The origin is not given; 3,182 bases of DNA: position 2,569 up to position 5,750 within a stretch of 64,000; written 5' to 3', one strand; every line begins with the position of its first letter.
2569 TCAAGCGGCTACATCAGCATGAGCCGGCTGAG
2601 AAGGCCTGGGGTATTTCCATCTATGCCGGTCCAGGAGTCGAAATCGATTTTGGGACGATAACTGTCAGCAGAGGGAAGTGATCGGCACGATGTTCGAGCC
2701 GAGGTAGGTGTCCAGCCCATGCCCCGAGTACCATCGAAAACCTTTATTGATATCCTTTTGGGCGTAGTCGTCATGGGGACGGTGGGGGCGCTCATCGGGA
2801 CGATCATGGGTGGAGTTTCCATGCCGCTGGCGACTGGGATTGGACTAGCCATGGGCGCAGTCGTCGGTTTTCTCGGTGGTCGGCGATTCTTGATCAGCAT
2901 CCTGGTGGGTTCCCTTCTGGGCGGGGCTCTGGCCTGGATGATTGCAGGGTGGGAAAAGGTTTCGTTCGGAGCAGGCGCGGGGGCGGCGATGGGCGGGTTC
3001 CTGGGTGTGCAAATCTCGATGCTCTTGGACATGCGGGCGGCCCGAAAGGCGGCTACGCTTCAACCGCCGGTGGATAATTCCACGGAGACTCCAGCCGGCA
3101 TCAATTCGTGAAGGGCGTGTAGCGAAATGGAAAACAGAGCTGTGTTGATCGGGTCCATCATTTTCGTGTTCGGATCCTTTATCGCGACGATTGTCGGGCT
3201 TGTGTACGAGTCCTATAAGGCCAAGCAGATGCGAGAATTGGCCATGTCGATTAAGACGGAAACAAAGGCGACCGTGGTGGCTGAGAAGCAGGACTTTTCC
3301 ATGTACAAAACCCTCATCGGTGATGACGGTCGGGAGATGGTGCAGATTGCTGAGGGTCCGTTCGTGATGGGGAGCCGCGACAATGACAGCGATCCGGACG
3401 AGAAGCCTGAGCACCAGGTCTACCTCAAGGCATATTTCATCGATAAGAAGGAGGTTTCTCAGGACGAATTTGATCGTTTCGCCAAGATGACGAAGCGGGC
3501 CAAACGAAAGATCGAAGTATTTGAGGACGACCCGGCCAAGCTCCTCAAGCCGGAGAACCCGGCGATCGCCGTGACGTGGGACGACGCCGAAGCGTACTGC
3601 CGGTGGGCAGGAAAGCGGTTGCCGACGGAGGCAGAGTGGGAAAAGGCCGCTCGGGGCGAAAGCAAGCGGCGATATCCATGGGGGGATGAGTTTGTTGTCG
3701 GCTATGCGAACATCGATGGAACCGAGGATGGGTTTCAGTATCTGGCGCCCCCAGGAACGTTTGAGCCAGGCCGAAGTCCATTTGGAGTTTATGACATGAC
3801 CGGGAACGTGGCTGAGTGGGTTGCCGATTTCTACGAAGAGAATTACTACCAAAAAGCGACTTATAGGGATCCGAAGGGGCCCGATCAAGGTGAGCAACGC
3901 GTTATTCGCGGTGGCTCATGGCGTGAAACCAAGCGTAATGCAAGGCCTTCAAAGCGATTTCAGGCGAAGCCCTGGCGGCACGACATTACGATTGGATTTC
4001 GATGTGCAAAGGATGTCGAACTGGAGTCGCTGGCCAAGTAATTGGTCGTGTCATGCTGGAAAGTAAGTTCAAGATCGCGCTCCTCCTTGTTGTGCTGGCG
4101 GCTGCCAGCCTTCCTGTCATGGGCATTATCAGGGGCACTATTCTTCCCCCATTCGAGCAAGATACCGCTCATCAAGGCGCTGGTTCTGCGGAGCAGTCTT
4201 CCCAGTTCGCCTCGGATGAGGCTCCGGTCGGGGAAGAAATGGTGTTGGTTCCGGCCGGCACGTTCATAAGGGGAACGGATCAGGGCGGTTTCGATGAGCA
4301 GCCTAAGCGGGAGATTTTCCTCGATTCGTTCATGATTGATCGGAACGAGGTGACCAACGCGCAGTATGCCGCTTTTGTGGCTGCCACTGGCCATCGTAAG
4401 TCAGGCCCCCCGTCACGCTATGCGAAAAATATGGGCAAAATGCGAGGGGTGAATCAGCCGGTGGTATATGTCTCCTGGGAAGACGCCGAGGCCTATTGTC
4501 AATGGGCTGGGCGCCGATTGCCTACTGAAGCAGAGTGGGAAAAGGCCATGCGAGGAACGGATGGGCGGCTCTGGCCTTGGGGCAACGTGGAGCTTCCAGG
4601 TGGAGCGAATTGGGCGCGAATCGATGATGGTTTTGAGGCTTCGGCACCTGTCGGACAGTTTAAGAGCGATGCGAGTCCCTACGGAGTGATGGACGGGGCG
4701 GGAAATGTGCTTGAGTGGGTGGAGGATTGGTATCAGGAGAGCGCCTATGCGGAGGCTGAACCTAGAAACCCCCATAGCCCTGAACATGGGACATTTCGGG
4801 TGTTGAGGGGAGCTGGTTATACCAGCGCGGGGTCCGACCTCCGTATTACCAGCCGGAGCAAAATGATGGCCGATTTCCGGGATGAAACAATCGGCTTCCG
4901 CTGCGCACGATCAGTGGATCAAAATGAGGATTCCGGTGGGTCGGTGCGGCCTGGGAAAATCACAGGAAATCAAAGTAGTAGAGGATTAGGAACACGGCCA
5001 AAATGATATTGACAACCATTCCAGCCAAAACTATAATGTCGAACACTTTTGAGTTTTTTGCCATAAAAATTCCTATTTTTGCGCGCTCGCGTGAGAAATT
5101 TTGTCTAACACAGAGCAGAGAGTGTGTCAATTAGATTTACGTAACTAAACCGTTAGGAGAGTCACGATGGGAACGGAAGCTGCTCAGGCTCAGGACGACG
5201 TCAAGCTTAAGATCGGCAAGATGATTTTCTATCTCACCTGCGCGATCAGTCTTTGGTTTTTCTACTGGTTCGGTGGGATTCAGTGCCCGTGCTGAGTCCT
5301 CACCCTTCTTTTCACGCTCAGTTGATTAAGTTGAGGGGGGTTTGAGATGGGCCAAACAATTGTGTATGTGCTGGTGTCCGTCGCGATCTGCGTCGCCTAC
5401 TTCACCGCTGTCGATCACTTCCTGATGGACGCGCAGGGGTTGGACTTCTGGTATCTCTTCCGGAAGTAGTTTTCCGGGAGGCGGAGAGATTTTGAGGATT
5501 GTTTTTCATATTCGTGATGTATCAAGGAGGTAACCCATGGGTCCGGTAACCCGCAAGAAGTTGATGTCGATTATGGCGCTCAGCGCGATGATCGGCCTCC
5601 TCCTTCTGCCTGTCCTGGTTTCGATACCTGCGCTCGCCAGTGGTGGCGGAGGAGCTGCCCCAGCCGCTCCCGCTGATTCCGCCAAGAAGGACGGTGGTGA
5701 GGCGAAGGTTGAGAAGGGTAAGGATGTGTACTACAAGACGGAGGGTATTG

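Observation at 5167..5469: Two unannotated single-TM micro-ORFs (42 and 40 aa) immediately upstream of the bd-like oxidase subunit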

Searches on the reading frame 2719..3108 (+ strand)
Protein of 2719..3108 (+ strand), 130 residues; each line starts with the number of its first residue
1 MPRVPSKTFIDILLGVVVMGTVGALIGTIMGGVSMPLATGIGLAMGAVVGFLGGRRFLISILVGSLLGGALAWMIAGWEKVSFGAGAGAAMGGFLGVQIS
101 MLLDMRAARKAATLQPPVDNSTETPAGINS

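Call 45: search_protein_families(library=ncbifam, proteins=[window:2719-3108:+], max_evalue=1)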
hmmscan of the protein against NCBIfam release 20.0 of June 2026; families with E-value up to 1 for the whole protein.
window:2719-3108:+ (130 aa): 1 family
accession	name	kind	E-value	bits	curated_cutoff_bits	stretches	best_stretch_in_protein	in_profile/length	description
NF053611.1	YiaD_Gzip_OmpA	equivalog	0.43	10.2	175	1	62-113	30-81/206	YiaD family glycine zipper/OmpA-like lipoprotein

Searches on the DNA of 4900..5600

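Call 68: search_rna_families(source=window, start=4900, end=5600, threshold=evalue, max_evalue=1)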
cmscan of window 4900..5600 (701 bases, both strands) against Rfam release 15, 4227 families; matches with E-value up to 1: 1.
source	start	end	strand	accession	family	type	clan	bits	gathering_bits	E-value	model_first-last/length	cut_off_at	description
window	4981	5081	-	RF03483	MIR319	Gene; miRNA;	-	20.2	54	0.16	1-92/92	no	MIR319 microRNA precursor family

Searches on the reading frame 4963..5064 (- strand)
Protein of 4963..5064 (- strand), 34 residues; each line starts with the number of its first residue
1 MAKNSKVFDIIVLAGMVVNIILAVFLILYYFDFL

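Call 81: list_cluster_members(proteins=[window:4963-5064:-, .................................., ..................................])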
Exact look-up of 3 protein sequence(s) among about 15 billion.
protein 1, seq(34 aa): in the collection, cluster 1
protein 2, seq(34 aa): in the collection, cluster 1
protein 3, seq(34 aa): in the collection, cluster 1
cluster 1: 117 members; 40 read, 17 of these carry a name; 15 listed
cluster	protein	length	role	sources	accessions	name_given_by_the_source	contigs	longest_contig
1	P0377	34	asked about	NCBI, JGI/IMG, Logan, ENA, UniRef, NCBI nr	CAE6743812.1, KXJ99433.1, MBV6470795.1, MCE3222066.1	MAG: hypothetical protein NBKEAIPA_02720 [Nitrospirae bacterium] | hypothetical protein | Uncharacterized protein n=1 Tax=Nitrospira defluvii TaxID=330214 RepID=A0ABM8RBM5_9BACT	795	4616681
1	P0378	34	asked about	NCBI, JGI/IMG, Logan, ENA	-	hypothetical protein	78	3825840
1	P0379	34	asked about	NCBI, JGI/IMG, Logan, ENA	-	hypothetical protein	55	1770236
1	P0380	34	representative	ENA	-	-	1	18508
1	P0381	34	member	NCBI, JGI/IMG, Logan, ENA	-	hypothetical protein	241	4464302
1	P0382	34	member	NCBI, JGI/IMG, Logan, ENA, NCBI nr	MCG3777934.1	MAG: hypothetical protein JW388_0636 [Nitrospira sp.] | hypothetical protein | hypothetical protein [Nitrospira sp.]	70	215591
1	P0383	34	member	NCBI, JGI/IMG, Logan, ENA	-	hypothetical protein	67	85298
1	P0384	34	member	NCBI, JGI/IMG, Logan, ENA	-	hypothetical protein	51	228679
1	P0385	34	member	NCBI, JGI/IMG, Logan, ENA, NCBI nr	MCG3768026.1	MAG: hypothetical protein JW394_0122 [Nitrospira sp.] | hypothetical protein | hypothetical protein [Nitrospira sp.]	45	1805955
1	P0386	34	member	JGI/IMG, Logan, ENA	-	hypothetical protein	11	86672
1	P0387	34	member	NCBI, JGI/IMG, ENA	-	hypothetical protein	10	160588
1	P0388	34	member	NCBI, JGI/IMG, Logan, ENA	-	hypothetical protein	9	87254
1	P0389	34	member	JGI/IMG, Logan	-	hypothetical protein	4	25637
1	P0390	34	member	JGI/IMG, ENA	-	hypothetical protein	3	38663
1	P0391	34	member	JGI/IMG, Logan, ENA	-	hypothetical protein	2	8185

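Call 82: search_protein_families(library=pfam, proteins=[window:4963-5064:-], max_evalue=10)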
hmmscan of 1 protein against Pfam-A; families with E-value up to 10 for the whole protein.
seq(34 aa): 2 families
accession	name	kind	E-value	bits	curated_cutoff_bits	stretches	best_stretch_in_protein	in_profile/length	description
PF01034.25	Syndecan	-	0.051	14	25.2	1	5-29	5-29/64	Syndecan domain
PF02163.28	Peptidase_M50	-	0.085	12.6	27.2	1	10-30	80-100/221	Peptidase family M50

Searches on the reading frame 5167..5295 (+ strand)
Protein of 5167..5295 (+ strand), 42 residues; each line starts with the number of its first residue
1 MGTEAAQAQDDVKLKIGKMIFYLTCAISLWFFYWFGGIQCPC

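Call 8: search_protein_families(library=pfam, proteins=[window:5167-5295:+], max_evalue=0.01)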
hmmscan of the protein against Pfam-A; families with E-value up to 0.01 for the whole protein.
window:5167-5295:+ (42 aa): 0 families

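Call 10: find_homologous_proteins(query=window:5167-5292:+, max_evalue=10)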
Query seq(42 aa) (42 aa): 12 proteins with E <= 10 among 12 candidates.
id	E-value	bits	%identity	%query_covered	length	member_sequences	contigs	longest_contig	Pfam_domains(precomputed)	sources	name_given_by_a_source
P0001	7.5e-23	95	100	100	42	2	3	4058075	-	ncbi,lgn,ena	ncbi:MAG: hypothetical protein U0231_17820 [Nitrospiraceae bacterium]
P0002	9.4e-19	83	86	100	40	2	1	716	-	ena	-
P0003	6.4e-17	77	89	83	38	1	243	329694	-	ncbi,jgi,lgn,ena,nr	ncbi:MAG: hypothetical protein NBKEAIPA_02719 [Nitrospirae bacterium]|nr:MAG: hypothetical protein U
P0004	8.8e-16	74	89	83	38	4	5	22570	-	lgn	-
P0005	1.4e-15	73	86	83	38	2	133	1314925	-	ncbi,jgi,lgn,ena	jgi:hypothetical protein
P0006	1.5e-15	73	75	95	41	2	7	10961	-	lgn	-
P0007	1.5e-15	73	86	83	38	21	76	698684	-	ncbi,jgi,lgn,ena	-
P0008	2.8e-15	72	83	83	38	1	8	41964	-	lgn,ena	-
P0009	5.4e-15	71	77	83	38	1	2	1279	-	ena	-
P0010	6.7e-14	68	72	93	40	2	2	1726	-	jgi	jgi:hypothetical protein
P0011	1.1e-11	61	62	100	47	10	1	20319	-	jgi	jgi:hypothetical protein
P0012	6.4e-11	59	69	93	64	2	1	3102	-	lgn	-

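Call 15: find_encoding_contigs(protein=P0003, flank=6000, max_places=8)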
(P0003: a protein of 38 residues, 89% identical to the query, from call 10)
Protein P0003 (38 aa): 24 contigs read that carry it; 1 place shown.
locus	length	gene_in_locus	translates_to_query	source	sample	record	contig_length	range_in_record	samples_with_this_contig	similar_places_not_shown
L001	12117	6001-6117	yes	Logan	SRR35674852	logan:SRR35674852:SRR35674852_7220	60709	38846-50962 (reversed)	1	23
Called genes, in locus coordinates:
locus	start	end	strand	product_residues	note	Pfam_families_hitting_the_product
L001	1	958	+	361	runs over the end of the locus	-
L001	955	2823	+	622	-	PF01654:Cyt_bd_oxida_I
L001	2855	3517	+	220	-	PF11249:DUF3047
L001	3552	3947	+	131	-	-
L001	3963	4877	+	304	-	PF03781:FGE-sulfatase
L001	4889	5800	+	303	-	PF03781:FGE-sulfatase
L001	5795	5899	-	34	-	-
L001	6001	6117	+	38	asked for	-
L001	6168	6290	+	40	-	-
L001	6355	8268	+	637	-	PF01654:Cyt_bd_oxida_I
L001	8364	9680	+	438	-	PF00034:Cytochrom_C (faint), PF13442:Cytochrome_CBB3 (faint)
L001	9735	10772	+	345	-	PF00034:Cytochrom_C (weak), PF13442:Cytochrome_CBB3 (weak)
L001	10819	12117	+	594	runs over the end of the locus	PF00034:Cytochrom_C, PF13442:Cytochrome_CBB3, PF00034:Cytochrom_C (weak), PF13442:Cytochrome_CBB3 (weak), PF09459:EB_dh (weak)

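Call 24: search_solved_structures(query=A1, max_evalue=10)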
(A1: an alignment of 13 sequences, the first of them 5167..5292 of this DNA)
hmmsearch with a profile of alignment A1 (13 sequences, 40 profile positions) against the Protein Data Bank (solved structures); distinct sequences matched with E-value up to 10: 0.

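Call 35: find_encoding_contigs(protein=P0011, flank=5000, max_places=3)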
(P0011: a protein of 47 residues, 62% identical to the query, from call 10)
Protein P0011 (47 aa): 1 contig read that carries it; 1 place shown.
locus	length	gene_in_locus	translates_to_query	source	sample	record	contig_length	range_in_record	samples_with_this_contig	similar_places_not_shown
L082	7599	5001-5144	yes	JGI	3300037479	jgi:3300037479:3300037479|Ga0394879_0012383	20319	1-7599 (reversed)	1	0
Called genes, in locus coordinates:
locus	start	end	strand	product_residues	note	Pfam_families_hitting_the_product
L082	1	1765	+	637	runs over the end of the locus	PF01654:Cyt_bd_oxida_I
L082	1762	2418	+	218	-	PF11249:DUF3047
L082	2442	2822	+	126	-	-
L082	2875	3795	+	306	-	PF03781:FGE-sulfatase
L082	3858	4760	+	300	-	PF03781:FGE-sulfatase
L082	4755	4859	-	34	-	-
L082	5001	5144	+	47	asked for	-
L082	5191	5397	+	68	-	-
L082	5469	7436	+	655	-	PF01654:Cyt_bd_oxida_I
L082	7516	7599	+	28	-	?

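Call 36: find_encoding_contigs(protein=P0012, flank=5000, max_places=3)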
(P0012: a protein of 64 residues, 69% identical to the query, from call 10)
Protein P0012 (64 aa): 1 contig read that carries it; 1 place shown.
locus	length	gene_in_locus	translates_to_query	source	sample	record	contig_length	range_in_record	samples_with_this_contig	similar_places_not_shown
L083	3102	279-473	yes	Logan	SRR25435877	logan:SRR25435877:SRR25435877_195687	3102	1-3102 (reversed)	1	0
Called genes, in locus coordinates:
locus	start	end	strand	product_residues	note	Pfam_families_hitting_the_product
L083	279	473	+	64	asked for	-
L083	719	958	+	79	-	-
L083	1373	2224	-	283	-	PF01209:Ubie_methyltran, PF13489:Methyltransf_23 (weak), PF13847:Methyltransf_31, PF08241:Methyltransf_11, PF08242:Methyltransf_12, PF13649:Methyltransf_25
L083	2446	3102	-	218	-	?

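Call 45: search_protein_families(library=ncbifam, proteins=[window:5167-5292:+], max_evalue=1)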
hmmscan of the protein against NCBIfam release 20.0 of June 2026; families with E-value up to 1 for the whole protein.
window:5167-5292:+ (42 aa): 0 families

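Call 65: find_homologous_proteins(query=A4, max_evalue=10)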
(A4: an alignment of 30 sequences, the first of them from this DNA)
Query A4 (30 sequences) (42 aa, profile of the alignment): 466 proteins with E <= 10 among 2550 candidates; the best 120 are listed.
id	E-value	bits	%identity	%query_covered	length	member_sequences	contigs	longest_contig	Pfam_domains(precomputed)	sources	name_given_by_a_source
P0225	2.8e-23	99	80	95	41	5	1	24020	-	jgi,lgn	jgi:hypothetical protein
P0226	3.3e-23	99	72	93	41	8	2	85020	-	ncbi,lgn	-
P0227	4.7e-23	98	67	100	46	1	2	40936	-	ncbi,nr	ncbi:MAG: hypothetical protein KGO52_06230 [Nitrospirota bacterium]|nr:hypothetical protein [Nitrosp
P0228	5.2e-23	98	70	95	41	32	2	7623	-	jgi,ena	-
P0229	1.0e-22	97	68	90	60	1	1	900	-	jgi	jgi:membrane protein insertase Oxa1/YidC/SpoIIIJ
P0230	1.5e-22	97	69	93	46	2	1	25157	-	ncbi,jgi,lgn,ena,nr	ncbi:MAG: hypothetical protein OEY86_05175 [Nitrospira sp.]|nr:hypothetical protein [Nitrospira sp.]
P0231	1.5e-22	97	72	100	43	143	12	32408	-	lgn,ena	-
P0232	1.6e-22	96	73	88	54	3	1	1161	-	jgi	jgi:hypothetical protein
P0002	2.9e-22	96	86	100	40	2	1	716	-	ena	-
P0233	3.0e-22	96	70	88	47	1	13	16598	-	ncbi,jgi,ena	ncbi:MAG TPA: hypothetical protein VIW47_04090 [Nitrospiraceae bacterium]|jgi:hypothetical protein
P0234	3.9e-22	95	66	90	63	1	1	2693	-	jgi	jgi:hypothetical protein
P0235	5.0e-22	95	71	90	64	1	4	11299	-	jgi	jgi:hypothetical protein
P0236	5.6e-22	95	65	95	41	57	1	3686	-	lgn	-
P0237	6.2e-22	95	72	100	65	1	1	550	-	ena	-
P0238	6.8e-22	94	77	83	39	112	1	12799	-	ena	-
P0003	2.6e-21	93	89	83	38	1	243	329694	-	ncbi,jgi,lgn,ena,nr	ncbi:MAG: hypothetical protein NBKEAIPA_02719 [Nitrospirae bacterium]|nr:MAG: hypothetical protein U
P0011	6.3e-21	91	62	100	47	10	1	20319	-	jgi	jgi:hypothetical protein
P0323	3.5e-19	86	64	93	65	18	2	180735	-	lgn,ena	-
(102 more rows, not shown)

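Call 71: find_related_loci(query=P0012, collection=metagenome_contigs, flank=6000)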
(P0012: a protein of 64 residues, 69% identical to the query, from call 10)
Query P0012 (64 aa) in metagenome_contigs; peptide patterns used: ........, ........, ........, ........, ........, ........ (x = any residue, [..] = any of these).
600 stretches matched a pattern (row limit reached: there are more); 1 encode a relative of the query (tblastn E <= 1e-3); 1 distinct loci.
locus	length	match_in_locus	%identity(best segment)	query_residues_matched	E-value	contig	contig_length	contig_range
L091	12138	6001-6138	54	19-64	6e-17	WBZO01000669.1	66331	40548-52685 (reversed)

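Call 74: search_protein_families(library=pfam, proteins=[window:5167-5292:+], max_evalue=10)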
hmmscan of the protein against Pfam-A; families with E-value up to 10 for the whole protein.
seq(42 aa): 0 families

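Call 94: predict_structure(alignment_id=A1)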
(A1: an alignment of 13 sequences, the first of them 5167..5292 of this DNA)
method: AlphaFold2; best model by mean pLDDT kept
length: 42 residues; sequences in the alignment: 13
mean_pLDDT: 76.6   pTM: 0.39
mean pLDDT of the five models: 76.6, 75.7, 75.5, 73.6, 71.8
residues with pLDDT >= 90: 10; 70-90: 17; 50-70: 15; < 50: 0
segments of 3 or more residues with pLDDT < 50: none
pLDDT, mean of each block of 10 residues (from residue 1): 65 88 90 68 54
secondary structure, 60 per line:
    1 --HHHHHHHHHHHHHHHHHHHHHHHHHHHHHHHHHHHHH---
elements in order: H3-39

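Call 97: find_encoding_contigs(protein=P0323, flank=7000, max_places=3)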
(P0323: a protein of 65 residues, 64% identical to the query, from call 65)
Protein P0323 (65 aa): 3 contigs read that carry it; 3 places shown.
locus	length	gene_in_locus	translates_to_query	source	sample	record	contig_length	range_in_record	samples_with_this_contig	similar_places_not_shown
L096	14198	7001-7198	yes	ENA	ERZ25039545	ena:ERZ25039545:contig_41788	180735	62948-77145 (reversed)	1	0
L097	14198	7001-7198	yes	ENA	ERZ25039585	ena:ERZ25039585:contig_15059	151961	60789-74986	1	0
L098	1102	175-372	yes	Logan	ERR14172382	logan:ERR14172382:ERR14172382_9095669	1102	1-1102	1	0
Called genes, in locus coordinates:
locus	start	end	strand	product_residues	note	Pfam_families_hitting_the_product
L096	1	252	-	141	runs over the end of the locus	PF02566:OsmC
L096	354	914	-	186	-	PF13442:Cytochrome_CBB3, PF00034:Cytochrom_C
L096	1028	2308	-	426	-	PF00174:Oxidored_molyb, PF03404:Mo-co_dimer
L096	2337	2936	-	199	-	PF03807:F420_oxidored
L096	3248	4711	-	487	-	PF00083:Sugar_tr, PF07690:MFS_1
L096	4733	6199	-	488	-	PF00479:G6PD_N, PF02781:G6PD_C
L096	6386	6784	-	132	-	PF01894:YjbQ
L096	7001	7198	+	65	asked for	-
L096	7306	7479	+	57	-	PF14026:SCO4226-like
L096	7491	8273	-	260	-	-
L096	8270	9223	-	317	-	-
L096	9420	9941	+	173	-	PF00072:Response_reg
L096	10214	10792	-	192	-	PF02525:Flavodoxin_2, PF03358:FMN_red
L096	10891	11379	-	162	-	-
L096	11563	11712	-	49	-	-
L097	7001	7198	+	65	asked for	-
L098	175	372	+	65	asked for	-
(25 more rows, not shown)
